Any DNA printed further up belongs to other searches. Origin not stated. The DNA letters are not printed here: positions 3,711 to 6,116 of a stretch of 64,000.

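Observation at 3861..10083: Unusual LPS-core glycosyltransferase array: a GT4-GT9 fusion, a paralogous GT4 and three further GT9 heptosyltransferases in tandem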

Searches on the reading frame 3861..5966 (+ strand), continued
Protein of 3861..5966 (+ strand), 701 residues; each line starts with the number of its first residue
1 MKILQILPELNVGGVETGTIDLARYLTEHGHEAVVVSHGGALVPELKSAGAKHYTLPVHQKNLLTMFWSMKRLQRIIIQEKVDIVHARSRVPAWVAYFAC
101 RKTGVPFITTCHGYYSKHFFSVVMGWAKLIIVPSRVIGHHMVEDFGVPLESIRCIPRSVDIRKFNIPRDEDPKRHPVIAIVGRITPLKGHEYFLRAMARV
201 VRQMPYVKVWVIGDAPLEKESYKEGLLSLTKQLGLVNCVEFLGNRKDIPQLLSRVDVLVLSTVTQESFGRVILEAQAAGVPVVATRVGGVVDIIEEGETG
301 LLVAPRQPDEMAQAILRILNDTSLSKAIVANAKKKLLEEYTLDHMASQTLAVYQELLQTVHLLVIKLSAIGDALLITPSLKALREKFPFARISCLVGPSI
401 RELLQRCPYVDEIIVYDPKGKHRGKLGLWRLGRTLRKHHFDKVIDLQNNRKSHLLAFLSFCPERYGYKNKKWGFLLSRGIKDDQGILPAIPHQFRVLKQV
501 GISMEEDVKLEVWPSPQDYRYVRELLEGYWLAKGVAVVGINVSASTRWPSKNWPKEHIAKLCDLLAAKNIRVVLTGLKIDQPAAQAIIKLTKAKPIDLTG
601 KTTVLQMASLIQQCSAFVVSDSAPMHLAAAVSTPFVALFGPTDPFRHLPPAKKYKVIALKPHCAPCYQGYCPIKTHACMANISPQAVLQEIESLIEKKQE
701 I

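Call 77: list_cluster_members(proteins=[P0288, P0299, P0314, P0335, P0370, P0305, P0344, P0347, P0393, P0322])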
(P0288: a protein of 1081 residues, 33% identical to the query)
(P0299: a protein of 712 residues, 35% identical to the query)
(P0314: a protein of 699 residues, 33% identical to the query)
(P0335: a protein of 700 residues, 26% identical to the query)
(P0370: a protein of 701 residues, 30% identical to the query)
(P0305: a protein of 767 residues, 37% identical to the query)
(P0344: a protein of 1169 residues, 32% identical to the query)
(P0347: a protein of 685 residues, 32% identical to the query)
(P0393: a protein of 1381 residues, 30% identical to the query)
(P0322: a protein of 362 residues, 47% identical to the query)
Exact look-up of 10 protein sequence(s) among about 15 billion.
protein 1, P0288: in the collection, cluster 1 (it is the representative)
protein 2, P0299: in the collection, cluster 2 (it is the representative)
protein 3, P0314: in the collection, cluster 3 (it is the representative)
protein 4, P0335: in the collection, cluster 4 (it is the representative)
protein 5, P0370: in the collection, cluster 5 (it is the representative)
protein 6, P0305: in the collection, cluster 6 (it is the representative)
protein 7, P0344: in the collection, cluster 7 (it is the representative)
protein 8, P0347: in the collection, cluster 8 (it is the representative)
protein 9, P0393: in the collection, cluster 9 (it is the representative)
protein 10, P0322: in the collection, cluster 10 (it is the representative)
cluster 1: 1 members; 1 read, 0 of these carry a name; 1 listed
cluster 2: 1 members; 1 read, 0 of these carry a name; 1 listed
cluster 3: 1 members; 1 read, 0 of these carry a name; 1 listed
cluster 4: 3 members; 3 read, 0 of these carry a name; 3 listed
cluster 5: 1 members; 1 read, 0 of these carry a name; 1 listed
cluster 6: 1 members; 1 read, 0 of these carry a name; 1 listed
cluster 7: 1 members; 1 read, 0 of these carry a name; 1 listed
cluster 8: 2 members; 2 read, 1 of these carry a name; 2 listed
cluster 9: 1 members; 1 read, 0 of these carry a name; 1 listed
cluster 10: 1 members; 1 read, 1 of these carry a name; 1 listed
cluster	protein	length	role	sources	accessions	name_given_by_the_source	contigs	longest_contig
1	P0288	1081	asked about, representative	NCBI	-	-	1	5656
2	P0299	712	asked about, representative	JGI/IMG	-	-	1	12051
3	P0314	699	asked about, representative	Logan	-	-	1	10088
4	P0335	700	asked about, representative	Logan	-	-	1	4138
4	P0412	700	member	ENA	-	-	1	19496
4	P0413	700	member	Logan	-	-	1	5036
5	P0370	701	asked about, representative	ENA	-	-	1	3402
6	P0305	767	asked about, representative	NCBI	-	-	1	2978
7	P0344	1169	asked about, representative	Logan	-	-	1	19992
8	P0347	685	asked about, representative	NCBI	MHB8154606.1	MAG: lipopolysaccharide heptosyltransferase II [Candidatus Omnitrophota bacterium]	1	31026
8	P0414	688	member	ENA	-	-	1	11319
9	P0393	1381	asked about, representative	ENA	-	-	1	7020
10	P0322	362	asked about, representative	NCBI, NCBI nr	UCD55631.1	MAG: glycosyltransferase family 4 protein [Candidatus Omnitrophota bacterium]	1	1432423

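Call 78: search_protein_families(library=pfam, proteins=[P0288, P0299, P0314, P0335, P0370, P0305, P0344, P0347, P0393, P0322], max_evalue=1e-8)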
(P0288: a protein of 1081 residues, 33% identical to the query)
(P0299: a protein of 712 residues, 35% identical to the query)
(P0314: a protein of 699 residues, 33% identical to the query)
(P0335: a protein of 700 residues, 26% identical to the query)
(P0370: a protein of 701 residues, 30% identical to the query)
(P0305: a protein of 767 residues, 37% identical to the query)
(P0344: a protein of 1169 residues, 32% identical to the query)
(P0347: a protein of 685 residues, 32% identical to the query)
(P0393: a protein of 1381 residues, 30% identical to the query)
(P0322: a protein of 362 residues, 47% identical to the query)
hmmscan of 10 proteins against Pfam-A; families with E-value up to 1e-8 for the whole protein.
P0288 (1081 aa): 6 families
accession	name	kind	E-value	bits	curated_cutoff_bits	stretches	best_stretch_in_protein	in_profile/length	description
PF01075.23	Glyco_transf_9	-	4.7e-77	259.1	22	2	436-678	3-242/247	Glycosyltransferase family 9 (heptosyltransferase)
PF00534.26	Glycos_transf_1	-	4.9e-38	130.8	26.4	1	178-341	4-171/172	Glycosyl transferases group 1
PF13692.12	Glyco_trans_1_4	-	1.5e-37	129.4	27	1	188-328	1-142/142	Glycosyl transferases group 1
PF13439.12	Glyco_transf_4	-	8.9e-28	97.9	28.5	1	12-165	1-169/170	Glycosyltransferase Family 4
PF13579.12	Glyco_trans_4_4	-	4.1e-17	63.4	29.7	1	13-160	1-157/158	Glycosyl transferase 4-like domain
PF13477.12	Glyco_trans_4_2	-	3.4e-09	37.4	23.4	0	18-115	12-108/139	Glycosyl transferase 4-like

P0299 (712 aa): 2 families
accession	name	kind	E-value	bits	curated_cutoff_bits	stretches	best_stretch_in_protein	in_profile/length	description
PF01075.23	Glyco_transf_9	-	1.2e-33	116.9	22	1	425-678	2-242/247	Glycosyltransferase family 9 (heptosyltransferase)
PF13439.12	Glyco_transf_4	-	3.5e-13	50.4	28.5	1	25-160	14-168/170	Glycosyltransferase Family 4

P0314 (699 aa): 4 families
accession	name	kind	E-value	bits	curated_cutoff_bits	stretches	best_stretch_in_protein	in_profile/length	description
PF13439.12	Glyco_transf_4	-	6.8e-24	85.2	28.5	1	12-162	1-169/170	Glycosyltransferase Family 4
PF00534.26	Glycos_transf_1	-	7e-23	81.5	26.4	1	171-334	10-172/172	Glycosyl transferases group 1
PF01075.23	Glyco_transf_9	-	3.2e-20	72.9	22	1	438-671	12-245/247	Glycosyltransferase family 9 (heptosyltransferase)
PF13692.12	Glyco_trans_1_4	-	2.4e-17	63.9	27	1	177-314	3-135/142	Glycosyl transferases group 1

P0335 (700 aa): 3 families
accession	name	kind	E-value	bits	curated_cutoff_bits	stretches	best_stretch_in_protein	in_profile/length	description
PF13439.12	Glyco_transf_4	-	3.5e-18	66.6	28.5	1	19-160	8-167/170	Glycosyltransferase Family 4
PF13692.12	Glyco_trans_1_4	-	1.9e-16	61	27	1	208-322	34-142/142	Glycosyl transferases group 1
PF00534.26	Glycos_transf_1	-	1.8e-15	57.3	26.4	1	198-336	37-172/172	Glycosyl transferases group 1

P0370 (701 aa): 5 families
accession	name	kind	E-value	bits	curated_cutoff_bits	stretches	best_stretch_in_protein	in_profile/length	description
PF00534.26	Glycos_transf_1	-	6.3e-38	130.4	26.4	1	185-338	13-170/172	Glycosyl transferases group 1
PF01075.23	Glyco_transf_9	-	1e-29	104.1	22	1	442-669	7-234/247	Glycosyltransferase family 9 (heptosyltransferase)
PF13692.12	Glyco_trans_1_4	-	3.8e-28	99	27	1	188-326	2-142/142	Glycosyl transferases group 1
PF13439.12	Glyco_transf_4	-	2.3e-27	96.5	28.5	1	12-165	1-168/170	Glycosyltransferase Family 4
PF13477.12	Glyco_trans_4_2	-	3.7e-09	37.3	23.4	0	18-117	12-109/139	Glycosyl transferase 4-like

P0305 (767 aa): 6 families
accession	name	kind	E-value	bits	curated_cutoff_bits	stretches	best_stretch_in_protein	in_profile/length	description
PF00534.26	Glycos_transf_1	-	2.1e-66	223.1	26.4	2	559-721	14-171/172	Glycosyl transferases group 1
PF13692.12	Glyco_trans_1_4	-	2.6e-63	213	27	2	194-332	4-142/142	Glycosyl transferases group 1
PF13439.12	Glyco_transf_4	-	1.2e-49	169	28.5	2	17-168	2-170/170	Glycosyltransferase Family 4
PF13579.12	Glyco_trans_4_4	-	2e-26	93.7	29.7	2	17-163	1-158/158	Glycosyl transferase 4-like domain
PF20706.3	GT4-conflict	-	3e-18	66.4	26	1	182-313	193-327/385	Family 4 Glycosyltransferase in conflict systems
PF13477.12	Glyco_trans_4_2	-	2.5e-15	57.3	23.4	0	26-119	16-109/139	Glycosyl transferase 4-like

P0344 (1169 aa): 7 families
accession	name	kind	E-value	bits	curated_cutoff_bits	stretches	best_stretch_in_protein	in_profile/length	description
PF00534.26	Glycos_transf_1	-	3.7e-121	401.4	26.4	3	604-767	5-171/172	Glycosyl transferases group 1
PF13692.12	Glyco_trans_1_4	-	2.3e-100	333.1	27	3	616-753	3-141/142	Glycosyl transferases group 1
PF13439.12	Glyco_transf_4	-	7.7e-47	159.9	28.5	2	822-974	3-169/170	Glycosyltransferase Family 4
PF13579.12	Glyco_trans_4_4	-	1.4e-26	94.1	29.7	1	822-956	2-138/158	Glycosyl transferase 4-like domain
PF13524.12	Glyco_trans_1_2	-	9.4e-22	78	25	0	292-402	30-143/144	Glycosyl transferase-like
PF20706.3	GT4-conflict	-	4.9e-15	55.8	26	0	231-400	197-384/385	Family 4 Glycosyltransferase in conflict systems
PF13477.12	Glyco_trans_4_2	-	2.5e-11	44.4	23.4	0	826-950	12-136/139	Glycosyl transferase 4-like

P0347 (685 aa): 1 family
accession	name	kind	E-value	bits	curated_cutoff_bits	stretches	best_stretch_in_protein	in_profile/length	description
PF01075.23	Glyco_transf_9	-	1.9e-83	280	22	2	414-660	2-242/247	Glycosyltransferase family 9 (heptosyltransferase)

P0393 (1381 aa): 7 families
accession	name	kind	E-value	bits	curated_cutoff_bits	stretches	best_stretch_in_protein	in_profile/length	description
PF00534.26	Glycos_transf_1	-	2.9e-102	339.9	26.4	3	179-346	2-171/172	Glycosyl transferases group 1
PF13692.12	Glyco_trans_1_4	-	7.6e-98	324.9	27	3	193-333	2-142/142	Glycosyl transferases group 1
PF13439.12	Glyco_transf_4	-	1.4e-54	185.1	28.5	2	394-559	2-170/170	Glycosyltransferase Family 4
PF13579.12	Glyco_trans_4_4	-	6.1e-46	157.1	29.7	2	394-554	1-158/158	Glycosyl transferase 4-like domain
PF13524.12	Glyco_trans_1_2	-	7.3e-23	81.6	25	0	609-746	13-141/144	Glycosyl transferase-like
PF20706.3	GT4-conflict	-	1.5e-16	60.8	26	1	195-353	200-377/385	Family 4 Glycosyltransferase in conflict systems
PF13477.12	Glyco_trans_4_2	-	1.3e-11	45.2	23.4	0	397-499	10-112/139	Glycosyl transferase 4-like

P0322 (362 aa): 6 families
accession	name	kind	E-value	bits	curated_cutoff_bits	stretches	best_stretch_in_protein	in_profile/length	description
PF00534.26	Glycos_transf_1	-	2.9e-36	125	26.4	1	168-335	7-171/172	Glycosyl transferases group 1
PF13692.12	Glyco_trans_1_4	-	6.6e-31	107.9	27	1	178-322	3-142/142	Glycosyl transferases group 1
PF13439.12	Glyco_transf_4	-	3.1e-28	99.3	28.5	1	13-161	2-169/170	Glycosyltransferase Family 4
PF13579.12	Glyco_trans_4_4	-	2.2e-12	48.1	29.7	1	13-157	1-158/158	Glycosyl transferase 4-like domain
PF13477.12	Glyco_trans_4_2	-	2.8e-12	47.4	23.4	1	17-112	11-108/139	Glycosyl transferase 4-like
PF20706.3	GT4-conflict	-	8.7e-10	38.6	26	1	168-348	189-383/385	Family 4 Glycosyltransferase in conflict systems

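Call 79: find_encoding_contigs(protein=P0322, flank=9000, max_places=1)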
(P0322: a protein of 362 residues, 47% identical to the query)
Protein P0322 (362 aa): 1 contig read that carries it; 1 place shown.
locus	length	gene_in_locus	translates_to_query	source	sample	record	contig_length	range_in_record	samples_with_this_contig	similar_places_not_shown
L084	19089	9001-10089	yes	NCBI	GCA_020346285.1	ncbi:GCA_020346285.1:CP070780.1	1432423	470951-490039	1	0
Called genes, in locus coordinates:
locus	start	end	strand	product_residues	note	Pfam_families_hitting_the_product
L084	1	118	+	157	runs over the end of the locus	PF01467:CTP_transf_like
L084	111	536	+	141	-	PF17792:ThiD2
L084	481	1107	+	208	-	PF02581:TMP-TENI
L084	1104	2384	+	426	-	PF01964:ThiC_Rad_SAM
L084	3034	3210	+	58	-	-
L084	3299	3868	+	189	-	PF01476:LysM, PF01551:Peptidase_M23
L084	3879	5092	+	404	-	PF01637:ATPase_2, PF13191:AAA_16 (weak)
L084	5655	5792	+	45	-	-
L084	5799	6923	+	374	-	PF02690:Na_Pi_cotrans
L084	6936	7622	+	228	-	PF01895:PhoU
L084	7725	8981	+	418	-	PF00483:NTP_transferase, PF24894:Hexapep_GlmU, PF25247:LbH_GLGC, PF25084:LbH_EIF2B (faint)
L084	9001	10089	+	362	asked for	PF13439:Glyco_transf_4, PF13477:Glyco_trans_4_2, PF13579:Glyco_trans_4_4, PF20706:GT4-conflict, PF00534:Glycos_transf_1, PF13692:Glyco_trans_1_4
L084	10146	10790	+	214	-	PF00834:Ribul_P_3_epim, PF00977:His_biosynth (faint)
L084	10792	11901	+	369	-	PF00923:TAL_FSA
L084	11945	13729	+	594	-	PF01134:GIDA, PF12831:FAD_oxidored, PF21680:GIDA_C_1st, PF13932:SAM_GIDA_C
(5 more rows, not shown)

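Call 80: find_encoding_contigs(protein=P0412, flank=9000, max_places=1)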
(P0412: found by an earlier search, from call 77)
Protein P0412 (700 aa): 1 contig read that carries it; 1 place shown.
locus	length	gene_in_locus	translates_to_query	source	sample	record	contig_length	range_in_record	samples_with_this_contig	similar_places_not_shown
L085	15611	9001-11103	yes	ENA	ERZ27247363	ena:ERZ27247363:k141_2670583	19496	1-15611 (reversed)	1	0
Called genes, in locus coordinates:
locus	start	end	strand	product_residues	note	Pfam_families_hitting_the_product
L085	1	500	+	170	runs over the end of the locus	PF01202:SKI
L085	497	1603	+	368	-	PF02481:DNA_processg_A, PF17782:WHD_DprA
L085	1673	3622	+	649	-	PF01751:Toprim, PF01131:Topoisom_bac, PF01396:Zn_ribbon_Top1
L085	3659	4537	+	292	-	PF02899:Phage_int_SAM_1, PF13102:Phage_int_SAM_5, PF13495:Phage_int_SAM_4 (weak), PF00589:Phage_integrase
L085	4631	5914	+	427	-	PF04413:Glycos_transf_N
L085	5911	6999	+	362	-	PF02606:LpxK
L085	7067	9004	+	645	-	PF03279:Lip_A_acyltrans, PF06258:Mito_fiss_Elm1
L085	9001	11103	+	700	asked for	PF13439:Glyco_transf_4, PF13477:Glyco_trans_4_2 (weak), PF13579:Glyco_trans_4_4, PF00534:Glycos_transf_1, PF13692:Glyco_trans_1_4, PF13524:Glyco_trans_1_2, PF01075:Glyco_transf_9 (weak)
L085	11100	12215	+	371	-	PF13439:Glyco_transf_4, PF13477:Glyco_trans_4_2, PF13579:Glyco_trans_4_4, PF20706:GT4-conflict, PF00534:Glycos_transf_1, PF13692:Glyco_trans_1_4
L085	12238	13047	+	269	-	PF01522:Polysacc_deac_1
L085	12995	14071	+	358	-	PF01075:Glyco_transf_9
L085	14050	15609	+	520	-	?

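Call 81: find_encoding_contigs(protein=P0299, flank=9000, max_places=1)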
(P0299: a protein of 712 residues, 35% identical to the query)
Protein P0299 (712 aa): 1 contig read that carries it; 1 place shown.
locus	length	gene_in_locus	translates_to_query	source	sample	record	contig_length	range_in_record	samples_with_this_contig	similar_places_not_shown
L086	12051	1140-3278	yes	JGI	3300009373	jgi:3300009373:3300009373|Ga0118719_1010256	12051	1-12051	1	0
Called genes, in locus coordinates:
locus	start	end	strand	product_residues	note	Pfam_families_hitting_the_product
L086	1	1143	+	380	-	?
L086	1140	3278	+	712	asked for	PF13439:Glyco_transf_4, PF13692:Glyco_trans_1_4 (faint), PF01075:Glyco_transf_9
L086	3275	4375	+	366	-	PF13439:Glyco_transf_4, PF13477:Glyco_trans_4_2, PF13579:Glyco_trans_4_4, PF20706:GT4-conflict (weak), PF00534:Glycos_transf_1, PF13692:Glyco_trans_1_4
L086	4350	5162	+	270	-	PF01522:Polysacc_deac_1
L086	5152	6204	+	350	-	PF01075:Glyco_transf_9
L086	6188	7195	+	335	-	PF01075:Glyco_transf_9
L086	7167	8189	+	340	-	PF01075:Glyco_transf_9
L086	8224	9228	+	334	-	PF00294:PfkB, PF01256:Carb_kinase (weak), PF08543:Phos_pyr_kin (weak)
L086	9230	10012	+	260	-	PF02348:CTP_transf_3, PF12804:NTP_transf_3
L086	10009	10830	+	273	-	PF00793:DAHP_synth_1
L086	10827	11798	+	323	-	PF01380:SIS, PF00571:CBS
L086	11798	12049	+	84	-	?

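Call 83: find_encoding_contigs(protein=P0331, flank=8000, max_places=1)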
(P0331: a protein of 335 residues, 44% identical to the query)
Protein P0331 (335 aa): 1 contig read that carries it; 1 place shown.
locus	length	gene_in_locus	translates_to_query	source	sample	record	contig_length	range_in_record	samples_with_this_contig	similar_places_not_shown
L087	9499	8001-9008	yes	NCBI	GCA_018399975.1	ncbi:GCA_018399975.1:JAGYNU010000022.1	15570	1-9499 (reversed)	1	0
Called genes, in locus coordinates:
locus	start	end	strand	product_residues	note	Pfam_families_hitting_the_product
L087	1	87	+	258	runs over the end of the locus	PF08551:DUF1751, PF01694:Rhomboid, PF20216:DUF6576 (weak)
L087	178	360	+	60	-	-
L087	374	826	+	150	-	PF12724:Flavodoxin_5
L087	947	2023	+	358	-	PF08014:MATCAP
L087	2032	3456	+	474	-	-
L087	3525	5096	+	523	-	-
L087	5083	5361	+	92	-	PF09723:Zn_ribbon_8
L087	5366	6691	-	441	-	PF02310:B12-binding (weak), PF04055:Radical_SAM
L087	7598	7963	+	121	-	PF05635:23S_rRNA_IVP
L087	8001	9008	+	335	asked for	PF01075:Glyco_transf_9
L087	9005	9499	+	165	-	?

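Call 84: find_encoding_contigs(protein=P0328, flank=8000, max_places=1)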
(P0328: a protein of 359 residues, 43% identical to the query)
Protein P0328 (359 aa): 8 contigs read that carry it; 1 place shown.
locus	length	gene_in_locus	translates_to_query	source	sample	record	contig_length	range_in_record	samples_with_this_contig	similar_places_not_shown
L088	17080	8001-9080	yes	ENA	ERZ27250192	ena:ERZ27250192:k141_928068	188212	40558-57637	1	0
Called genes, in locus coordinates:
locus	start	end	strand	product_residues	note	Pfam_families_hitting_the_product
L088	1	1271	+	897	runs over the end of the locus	PF00989:PAS (faint), PF08448:PAS_4 (faint), PF13188:PAS_8 (faint), PF13426:PAS_9, PF01590:GAF (faint), PF13185:GAF_2, PF00512:HisKA, PF02518:HATPase_c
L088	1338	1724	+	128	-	PF00072:Response_reg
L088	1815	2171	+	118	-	PF04892:VanZ-LLP1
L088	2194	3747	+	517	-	PF00501:AMP-binding, PF13193:AMP-binding_C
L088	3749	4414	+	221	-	PF00849:PseudoU_synth_2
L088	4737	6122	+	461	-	-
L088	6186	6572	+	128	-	PF13279:4HBT_2, PF03061:4HBT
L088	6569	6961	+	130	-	PF02643:DUF192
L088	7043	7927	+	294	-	PF13439:Glyco_transf_4 (faint)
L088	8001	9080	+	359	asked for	PF13439:Glyco_transf_4, PF13477:Glyco_trans_4_2, PF13579:Glyco_trans_4_4, PF20706:GT4-conflict (weak), PF00534:Glycos_transf_1, PF13692:Glyco_trans_1_4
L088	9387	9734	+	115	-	PF01118:Semialdhyde_dh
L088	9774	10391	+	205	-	PF22698:Semialdhyde_dhC_1, PF02774:Semialdhyde_dhC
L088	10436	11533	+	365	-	PF01960:ArgJ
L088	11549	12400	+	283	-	PF00696:AA_kinase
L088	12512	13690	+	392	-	PF00202:Aminotran_3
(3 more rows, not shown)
